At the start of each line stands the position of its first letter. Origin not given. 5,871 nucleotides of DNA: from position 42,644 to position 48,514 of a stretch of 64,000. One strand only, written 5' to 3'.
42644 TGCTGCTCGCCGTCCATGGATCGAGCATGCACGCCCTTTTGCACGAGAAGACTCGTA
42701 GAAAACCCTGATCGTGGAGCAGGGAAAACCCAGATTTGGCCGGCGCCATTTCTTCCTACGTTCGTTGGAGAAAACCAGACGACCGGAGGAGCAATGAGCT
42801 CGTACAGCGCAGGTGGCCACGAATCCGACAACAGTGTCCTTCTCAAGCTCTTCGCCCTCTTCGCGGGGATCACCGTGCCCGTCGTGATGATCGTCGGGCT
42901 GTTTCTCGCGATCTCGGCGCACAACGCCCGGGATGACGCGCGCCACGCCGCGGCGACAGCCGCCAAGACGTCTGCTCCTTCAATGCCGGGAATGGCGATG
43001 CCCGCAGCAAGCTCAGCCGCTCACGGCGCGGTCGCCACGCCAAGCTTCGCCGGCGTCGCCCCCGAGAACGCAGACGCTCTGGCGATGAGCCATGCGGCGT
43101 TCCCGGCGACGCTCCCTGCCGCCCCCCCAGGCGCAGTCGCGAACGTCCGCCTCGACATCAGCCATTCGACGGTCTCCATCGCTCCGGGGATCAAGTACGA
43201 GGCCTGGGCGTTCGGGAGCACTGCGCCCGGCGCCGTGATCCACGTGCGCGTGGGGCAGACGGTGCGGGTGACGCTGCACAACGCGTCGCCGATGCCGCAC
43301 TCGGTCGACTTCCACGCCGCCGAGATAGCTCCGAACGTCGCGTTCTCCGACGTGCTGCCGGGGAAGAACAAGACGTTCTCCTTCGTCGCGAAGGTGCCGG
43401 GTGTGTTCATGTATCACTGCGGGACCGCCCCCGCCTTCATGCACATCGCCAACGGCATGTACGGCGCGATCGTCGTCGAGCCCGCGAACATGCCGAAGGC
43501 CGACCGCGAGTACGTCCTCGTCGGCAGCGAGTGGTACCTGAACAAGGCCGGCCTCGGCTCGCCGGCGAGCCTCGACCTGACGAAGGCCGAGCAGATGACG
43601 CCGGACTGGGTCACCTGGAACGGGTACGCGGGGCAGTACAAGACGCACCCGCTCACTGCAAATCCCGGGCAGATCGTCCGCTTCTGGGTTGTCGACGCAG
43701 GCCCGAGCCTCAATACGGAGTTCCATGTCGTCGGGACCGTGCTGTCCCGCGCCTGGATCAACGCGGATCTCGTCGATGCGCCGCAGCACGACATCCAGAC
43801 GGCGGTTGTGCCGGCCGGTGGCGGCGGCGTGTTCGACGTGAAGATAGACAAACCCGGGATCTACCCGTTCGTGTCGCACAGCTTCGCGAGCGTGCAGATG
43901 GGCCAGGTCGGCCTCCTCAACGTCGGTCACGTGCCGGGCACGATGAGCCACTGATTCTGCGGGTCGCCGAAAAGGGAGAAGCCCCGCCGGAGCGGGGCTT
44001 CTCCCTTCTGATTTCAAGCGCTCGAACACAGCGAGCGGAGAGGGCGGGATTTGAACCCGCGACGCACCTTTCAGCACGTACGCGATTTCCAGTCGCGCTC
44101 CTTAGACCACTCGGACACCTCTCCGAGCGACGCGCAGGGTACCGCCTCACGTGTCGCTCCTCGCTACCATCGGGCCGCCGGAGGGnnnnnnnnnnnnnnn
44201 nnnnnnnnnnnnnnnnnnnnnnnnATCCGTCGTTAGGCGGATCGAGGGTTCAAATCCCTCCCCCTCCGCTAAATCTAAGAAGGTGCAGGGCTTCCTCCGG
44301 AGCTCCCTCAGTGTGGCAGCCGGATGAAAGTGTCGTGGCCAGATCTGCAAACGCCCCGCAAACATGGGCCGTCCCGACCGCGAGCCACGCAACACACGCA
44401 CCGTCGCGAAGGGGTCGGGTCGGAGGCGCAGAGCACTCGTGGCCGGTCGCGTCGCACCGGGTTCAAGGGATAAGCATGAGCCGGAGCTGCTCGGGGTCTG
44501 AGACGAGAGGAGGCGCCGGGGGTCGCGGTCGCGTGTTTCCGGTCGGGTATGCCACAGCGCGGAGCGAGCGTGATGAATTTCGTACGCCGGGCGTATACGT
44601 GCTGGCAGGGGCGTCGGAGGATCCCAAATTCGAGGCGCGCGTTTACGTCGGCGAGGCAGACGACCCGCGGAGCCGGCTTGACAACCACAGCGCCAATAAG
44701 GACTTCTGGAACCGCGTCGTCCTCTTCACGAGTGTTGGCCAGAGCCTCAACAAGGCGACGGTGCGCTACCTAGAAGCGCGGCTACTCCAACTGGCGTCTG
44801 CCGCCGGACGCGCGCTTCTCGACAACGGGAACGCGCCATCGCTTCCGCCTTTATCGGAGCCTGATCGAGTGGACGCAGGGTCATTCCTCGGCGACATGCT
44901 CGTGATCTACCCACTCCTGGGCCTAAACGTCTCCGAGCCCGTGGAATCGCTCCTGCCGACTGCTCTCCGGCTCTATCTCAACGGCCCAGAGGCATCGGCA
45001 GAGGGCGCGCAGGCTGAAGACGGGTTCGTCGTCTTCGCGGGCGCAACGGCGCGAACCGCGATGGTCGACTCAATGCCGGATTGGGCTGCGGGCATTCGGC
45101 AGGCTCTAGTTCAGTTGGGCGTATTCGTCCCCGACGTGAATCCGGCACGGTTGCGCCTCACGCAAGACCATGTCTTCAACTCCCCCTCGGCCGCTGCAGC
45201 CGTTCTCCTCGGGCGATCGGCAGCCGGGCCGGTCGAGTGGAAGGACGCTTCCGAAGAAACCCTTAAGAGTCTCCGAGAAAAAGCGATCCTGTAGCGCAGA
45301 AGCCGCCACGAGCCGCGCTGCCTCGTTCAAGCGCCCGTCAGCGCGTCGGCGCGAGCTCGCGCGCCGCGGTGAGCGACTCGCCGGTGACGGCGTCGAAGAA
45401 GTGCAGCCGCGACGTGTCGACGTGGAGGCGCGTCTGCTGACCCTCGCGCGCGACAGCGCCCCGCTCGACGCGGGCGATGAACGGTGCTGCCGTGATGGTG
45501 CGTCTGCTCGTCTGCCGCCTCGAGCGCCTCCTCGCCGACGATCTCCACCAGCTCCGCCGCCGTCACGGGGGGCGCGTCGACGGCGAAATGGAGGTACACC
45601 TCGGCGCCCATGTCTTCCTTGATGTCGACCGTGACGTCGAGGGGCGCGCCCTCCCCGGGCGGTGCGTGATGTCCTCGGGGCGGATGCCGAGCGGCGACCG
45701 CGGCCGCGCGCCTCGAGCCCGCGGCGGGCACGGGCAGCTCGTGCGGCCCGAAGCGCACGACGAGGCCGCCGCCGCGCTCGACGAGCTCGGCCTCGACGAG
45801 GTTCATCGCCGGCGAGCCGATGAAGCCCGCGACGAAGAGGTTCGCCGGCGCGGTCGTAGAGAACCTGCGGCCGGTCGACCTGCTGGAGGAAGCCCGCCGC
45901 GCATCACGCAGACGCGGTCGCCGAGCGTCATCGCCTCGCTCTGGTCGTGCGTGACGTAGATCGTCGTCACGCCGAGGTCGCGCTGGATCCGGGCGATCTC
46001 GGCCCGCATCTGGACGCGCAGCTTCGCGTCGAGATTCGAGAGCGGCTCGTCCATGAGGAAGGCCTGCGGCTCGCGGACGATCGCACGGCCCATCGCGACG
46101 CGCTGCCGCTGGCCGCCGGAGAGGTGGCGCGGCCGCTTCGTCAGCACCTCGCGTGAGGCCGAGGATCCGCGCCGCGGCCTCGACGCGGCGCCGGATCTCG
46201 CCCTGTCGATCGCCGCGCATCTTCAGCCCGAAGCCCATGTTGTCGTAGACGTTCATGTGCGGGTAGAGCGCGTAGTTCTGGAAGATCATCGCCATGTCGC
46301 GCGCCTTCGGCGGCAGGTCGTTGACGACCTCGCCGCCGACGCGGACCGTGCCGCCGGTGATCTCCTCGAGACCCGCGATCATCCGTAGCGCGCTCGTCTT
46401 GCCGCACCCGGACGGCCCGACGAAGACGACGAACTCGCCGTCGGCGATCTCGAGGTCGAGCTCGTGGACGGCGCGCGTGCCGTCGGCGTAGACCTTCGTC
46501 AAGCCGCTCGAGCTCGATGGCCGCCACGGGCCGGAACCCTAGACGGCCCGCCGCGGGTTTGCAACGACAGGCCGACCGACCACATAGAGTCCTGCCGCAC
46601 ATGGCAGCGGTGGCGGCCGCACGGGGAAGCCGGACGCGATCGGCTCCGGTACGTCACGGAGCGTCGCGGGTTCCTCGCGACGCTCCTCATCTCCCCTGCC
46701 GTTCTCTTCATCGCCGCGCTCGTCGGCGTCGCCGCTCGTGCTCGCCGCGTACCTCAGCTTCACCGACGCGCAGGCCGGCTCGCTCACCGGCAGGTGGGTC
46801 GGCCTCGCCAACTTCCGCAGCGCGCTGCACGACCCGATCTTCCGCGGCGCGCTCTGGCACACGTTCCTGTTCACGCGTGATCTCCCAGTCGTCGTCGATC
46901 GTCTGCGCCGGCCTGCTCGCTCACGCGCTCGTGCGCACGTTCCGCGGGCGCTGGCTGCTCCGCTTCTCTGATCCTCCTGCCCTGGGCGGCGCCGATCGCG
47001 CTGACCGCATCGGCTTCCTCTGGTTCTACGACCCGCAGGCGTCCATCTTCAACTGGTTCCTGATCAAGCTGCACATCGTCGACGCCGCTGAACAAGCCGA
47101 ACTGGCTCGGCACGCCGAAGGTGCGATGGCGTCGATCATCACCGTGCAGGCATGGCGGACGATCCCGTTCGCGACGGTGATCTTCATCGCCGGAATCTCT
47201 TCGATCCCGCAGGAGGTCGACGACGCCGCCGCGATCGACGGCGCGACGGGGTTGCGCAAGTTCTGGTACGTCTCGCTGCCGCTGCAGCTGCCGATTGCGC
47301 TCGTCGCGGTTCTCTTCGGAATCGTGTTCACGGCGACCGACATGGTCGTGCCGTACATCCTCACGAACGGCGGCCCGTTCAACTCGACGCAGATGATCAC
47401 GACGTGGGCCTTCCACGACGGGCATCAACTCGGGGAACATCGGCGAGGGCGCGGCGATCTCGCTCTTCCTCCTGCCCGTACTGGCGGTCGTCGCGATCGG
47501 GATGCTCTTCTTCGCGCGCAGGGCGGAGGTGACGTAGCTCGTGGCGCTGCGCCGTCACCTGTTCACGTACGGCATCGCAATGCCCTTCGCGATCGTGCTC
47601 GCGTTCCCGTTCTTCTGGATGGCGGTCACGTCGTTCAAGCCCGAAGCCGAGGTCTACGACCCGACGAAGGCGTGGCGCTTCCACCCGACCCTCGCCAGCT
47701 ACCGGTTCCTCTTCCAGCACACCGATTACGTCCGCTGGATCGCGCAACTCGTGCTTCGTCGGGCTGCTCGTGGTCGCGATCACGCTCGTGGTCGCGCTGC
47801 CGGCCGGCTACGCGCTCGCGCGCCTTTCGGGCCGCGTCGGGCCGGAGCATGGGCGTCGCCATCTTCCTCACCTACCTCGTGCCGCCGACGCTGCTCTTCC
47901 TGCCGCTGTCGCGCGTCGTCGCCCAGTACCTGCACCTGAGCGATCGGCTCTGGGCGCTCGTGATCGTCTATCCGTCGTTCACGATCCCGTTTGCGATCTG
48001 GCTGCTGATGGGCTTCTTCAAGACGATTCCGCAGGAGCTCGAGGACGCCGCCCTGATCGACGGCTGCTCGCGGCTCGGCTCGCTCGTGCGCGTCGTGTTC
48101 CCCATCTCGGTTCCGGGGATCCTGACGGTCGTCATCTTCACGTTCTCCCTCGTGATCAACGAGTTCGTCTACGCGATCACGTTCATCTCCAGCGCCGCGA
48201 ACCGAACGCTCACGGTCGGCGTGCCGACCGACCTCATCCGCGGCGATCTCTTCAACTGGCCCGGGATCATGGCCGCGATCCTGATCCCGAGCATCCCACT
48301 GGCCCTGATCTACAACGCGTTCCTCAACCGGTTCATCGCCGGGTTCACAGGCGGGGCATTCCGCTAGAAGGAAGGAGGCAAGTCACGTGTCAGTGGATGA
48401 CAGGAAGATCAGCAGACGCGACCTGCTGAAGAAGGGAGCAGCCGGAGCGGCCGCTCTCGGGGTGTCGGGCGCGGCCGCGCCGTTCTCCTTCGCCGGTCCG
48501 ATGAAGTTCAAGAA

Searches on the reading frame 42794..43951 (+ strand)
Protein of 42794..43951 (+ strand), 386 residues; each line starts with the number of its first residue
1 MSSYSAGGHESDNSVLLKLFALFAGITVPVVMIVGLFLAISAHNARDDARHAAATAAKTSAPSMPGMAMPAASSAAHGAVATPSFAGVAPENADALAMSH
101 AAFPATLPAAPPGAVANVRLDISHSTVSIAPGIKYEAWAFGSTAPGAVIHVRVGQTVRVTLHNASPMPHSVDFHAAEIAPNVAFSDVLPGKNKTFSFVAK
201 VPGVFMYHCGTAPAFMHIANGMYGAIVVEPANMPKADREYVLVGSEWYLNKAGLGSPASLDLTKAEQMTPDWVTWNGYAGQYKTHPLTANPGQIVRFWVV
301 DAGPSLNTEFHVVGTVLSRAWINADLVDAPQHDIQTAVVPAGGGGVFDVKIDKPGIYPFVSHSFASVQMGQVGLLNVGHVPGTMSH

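Call 16: find_related_loci(query=window:42794-43951:+, collection=genome_contigs, flank=10000)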
Query seq(386 aa) (386 aa) in genome_contigs; peptide patterns used: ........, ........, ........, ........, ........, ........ (x = any residue, [..] = any of these).
98 stretches matched a pattern; 31 encode a relative of the query (tblastn E <= 1e-3); 31 distinct loci.
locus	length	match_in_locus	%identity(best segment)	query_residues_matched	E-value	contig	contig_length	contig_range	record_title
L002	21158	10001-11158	83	1-386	0e+0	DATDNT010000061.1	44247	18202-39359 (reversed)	MAG TPA_asm: Gaiellaceae bacterium isolate SMAG_U444 k141_203286, whole genome shotgun sequence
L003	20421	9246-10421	81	1-386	0e+0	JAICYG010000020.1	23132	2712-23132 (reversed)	MAG: Thermoleophilia bacterium isolate LS_ISSM_2_bin.16 k141_4504508_length_23132_cov_22.9254, whole genome shotgun sequ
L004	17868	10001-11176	82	1-386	0e+0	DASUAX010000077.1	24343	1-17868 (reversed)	MAG TPA_asm: Gaiellaceae bacterium isolate SMAG_U2506 k141_1219975, whole genome shotgun sequence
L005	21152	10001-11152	80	1-386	0e+0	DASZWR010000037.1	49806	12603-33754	MAG TPA_asm: Gaiellaceae bacterium isolate SMAG_U6162 k141_589574, whole genome shotgun sequence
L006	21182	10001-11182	76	1-386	0e+0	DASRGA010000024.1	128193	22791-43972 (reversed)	MAG TPA_asm: Gaiellaceae bacterium isolate SMAG_U10046 k141_384154, whole genome shotgun sequence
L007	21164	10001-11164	77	1-386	0e+0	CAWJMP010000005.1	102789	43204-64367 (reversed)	MAG: uncultured Thermoleophilia bacterium isolate MFD01213.bin.2.193 genome assembly, contig: contig_70007, whole genome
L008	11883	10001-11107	75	25-386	0e+0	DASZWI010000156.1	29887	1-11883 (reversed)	MAG TPA_asm: Gaiellaceae bacterium isolate SMAG_U6153 k141_23738, whole genome shotgun sequence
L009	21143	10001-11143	76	1-386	2e-179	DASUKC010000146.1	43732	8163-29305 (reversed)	MAG TPA_asm: Gaiellaceae bacterium isolate SMAG_U1503 k141_1221361, whole genome shotgun sequence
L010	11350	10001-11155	72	2-386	2e-175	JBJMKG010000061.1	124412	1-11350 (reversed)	MAG: Gaiellaceae bacterium isolate H2_18_all_fractions_metab_91_71_22 k255_5433062, whole genome shotgun sequence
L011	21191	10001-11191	74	1-386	3e-175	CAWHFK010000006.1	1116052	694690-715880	MAG: uncultured Thermoleophilia bacterium isolate MFD00822.bin.1.185 genome assembly, contig: contig_47465, whole genome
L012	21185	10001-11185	73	1-386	3e-173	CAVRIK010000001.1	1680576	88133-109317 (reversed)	MAG: uncultured Thermoleophilia bacterium isolate MFD05942.bin.1.33 genome assembly, contig: contig_11453, whole genome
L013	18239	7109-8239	71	9-386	3e-172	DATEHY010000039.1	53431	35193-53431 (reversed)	MAG TPA_asm: Gaiellaceae bacterium isolate SMAG_U8823 k141_181737, whole genome shotgun sequence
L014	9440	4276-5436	70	1-386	5e-171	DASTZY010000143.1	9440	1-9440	MAG TPA_asm: Gaiellaceae bacterium isolate SMAG_U2481 k141_1630918, whole genome shotgun sequence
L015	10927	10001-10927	85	1-311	4e-171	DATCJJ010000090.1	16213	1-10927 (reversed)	MAG TPA_asm: Gaiellaceae bacterium isolate SMAG_U7067 k141_6680077, whole genome shotgun sequence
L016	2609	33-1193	72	1-386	0e+0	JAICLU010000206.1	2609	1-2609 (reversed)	MAG: Thermoleophilia bacterium isolate GZL_HY_2_bin.174 k141_1089941_length_2609_cov_28.3464, whole genome shotgun seque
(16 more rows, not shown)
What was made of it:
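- Related contigs of the same kind are long-read MAG assemblies (call 16).
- Tried and rejected: Genome-collection scan with the NirK-like neighbour (call 16).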

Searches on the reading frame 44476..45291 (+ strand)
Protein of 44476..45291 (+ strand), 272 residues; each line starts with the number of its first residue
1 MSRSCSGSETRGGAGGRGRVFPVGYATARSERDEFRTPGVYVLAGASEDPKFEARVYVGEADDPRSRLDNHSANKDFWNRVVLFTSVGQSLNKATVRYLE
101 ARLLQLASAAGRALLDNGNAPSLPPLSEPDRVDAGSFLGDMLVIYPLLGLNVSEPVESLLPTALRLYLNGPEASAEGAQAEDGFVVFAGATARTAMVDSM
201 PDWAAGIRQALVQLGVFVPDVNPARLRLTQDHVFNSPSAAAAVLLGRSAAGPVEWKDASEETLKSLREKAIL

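Call 10: search_protein_families(library=pfam, proteins=[window:44476-45291:+], max_evalue=0.01)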
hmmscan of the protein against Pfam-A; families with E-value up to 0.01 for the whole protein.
seq(272 aa): 1 family
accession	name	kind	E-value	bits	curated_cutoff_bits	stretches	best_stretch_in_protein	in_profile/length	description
PF14267.11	DUF4357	-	2.4e-15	56.6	38.4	1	208-263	1-54/54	Domain of unknown function (DUF4357)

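Call 40: find_homologous_proteins(query=window:44476-45291:+)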
Query seq(272 aa) (272 aa): 601 proteins with E <= 0.001 among 8000 candidates; the best 120 are listed.
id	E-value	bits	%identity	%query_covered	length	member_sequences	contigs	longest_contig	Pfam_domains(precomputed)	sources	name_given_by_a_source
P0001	4.6e-173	592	100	100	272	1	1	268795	PF14267.12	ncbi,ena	-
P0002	5.3e-104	365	68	91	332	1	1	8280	PF14267.12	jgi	jgi:hypothetical protein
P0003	1.4e-103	364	66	91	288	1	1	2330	PF14267.12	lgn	-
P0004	8.1e-103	361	68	91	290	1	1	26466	PF14267.12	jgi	jgi:hypothetical protein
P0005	1.2e-102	361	67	91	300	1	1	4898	PF14267.12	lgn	-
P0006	5.0e-102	359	67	91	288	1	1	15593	PF14267.12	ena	-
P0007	7.2e-102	358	66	91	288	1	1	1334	PF14267.12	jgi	jgi:Domain of unknown function (DUF4357)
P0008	4.3e-101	356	66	91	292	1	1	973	PF14267.12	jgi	jgi:hypothetical protein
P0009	7.6e-101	355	67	91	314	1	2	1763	PF14267.12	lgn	-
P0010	3.7e-100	353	68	91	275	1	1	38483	PF14267.12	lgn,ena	-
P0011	3.9e-100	353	66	91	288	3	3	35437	PF14267.12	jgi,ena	jgi:hypothetical protein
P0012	4.0e-98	346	66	91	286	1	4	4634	PF14267.12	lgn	-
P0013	7.5e-97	342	66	91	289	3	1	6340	PF14267.12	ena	-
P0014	8.7e-97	342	63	91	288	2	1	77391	PF14267.12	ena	-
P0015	5.2e-96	339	63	91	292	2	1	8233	PF14267.12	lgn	-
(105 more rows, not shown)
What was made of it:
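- A nuclease-like gene lies next to attL (calls 10, 40).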

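Call 41: find_encoding_contigs(protein=P0001, flank=10000, max_places=6)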
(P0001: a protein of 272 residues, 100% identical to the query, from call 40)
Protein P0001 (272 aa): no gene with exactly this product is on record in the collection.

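Call 67: search_protein_families(library=ncbifam, proteins=[P0004, P0001], max_evalue=0.001)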
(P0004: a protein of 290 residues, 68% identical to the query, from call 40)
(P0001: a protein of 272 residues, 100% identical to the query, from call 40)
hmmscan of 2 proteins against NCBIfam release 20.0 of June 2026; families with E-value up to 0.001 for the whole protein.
P0004 (290 aa): 0 families

P0001 (272 aa): 0 families

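Call 68: search_protein_families(library=pfam, proteins=[P0004], max_evalue=0.01)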
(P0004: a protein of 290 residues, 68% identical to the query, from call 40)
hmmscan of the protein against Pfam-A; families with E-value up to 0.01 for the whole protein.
P0004 (290 aa): 1 family
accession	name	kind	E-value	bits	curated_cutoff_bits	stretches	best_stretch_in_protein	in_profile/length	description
PF14267.11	DUF4357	-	7.8e-18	64.6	38.4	1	220-275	1-54/54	Domain of unknown function (DUF4357)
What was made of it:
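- On GIY-YIG nuclease superfamily (for the DUF4357 ORF): NCBIfam gives no hit (calls 10, 67, 68).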

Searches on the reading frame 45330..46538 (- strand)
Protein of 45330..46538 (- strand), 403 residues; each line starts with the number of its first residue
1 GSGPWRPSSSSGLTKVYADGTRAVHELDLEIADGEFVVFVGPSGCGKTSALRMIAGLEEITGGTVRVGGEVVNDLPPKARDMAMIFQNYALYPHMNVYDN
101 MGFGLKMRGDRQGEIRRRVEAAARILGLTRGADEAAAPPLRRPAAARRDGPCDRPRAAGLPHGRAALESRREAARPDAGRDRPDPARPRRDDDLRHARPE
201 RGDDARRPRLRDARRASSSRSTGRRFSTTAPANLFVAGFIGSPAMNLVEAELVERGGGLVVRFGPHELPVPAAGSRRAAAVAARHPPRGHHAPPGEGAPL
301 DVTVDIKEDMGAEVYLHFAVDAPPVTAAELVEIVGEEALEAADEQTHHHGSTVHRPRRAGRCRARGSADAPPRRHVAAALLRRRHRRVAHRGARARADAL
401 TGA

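Call 10: search_protein_families(library=pfam, proteins=[window:45330-46538:-], max_evalue=0.01)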
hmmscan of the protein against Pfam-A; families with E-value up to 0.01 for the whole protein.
window:45330-46538:- (403 aa): 2 families
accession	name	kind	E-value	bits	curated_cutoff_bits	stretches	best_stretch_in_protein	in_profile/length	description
PF00005.33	ABC_tran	-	1e-15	59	25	1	25-134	2-100/137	ABC transporter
PF17912.7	OB_MalK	-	8.8e-06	26.9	27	1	241-274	1-32/53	MalK OB fold domain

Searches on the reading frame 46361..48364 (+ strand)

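Call 10: search_protein_families(library=pfam, proteins=[window:46361-48364:+], max_evalue=0.01)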
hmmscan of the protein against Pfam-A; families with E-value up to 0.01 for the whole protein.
window:46361-48364:+ (668 aa): 1 family
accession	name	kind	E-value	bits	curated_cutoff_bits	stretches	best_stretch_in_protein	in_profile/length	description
PF00528.27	BPD_transp_1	-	4.7e-26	92.1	26.4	2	499-658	22-178/184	Binding-protein-dependent transport system inner membrane component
